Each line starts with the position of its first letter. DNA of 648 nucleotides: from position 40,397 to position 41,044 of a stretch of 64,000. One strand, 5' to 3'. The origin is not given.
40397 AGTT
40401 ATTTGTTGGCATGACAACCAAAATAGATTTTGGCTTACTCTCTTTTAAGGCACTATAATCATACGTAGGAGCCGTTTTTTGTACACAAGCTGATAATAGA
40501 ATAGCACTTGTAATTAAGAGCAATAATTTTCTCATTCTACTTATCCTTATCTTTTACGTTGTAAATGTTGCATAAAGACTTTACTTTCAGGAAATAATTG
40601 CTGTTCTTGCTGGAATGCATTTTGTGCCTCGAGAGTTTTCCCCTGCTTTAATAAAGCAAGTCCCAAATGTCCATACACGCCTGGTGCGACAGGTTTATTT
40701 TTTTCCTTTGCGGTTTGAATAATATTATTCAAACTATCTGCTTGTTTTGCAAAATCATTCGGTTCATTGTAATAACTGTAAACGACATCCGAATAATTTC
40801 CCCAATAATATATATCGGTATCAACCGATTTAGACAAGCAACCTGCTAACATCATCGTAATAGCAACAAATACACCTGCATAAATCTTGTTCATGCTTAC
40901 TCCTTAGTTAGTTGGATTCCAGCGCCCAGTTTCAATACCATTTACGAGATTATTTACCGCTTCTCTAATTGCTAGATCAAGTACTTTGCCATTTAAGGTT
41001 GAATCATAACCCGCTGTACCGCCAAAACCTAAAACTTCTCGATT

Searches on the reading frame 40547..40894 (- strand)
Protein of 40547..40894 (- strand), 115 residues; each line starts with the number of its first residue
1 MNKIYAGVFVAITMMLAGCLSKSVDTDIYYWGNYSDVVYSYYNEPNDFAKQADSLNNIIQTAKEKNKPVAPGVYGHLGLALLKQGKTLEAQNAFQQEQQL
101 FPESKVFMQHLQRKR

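Call 10: search_protein_families(library=pfam, proteins=[window:40547-40894:-])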
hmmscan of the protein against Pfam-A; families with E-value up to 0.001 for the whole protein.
window:40547-40894:- (115 aa): 1 family
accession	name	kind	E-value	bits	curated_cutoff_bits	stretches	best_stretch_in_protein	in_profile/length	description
PF16068.10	DUF4810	-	6e-30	104.1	34.7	1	28-111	1-85/85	Domain of unknown function (DUF4810)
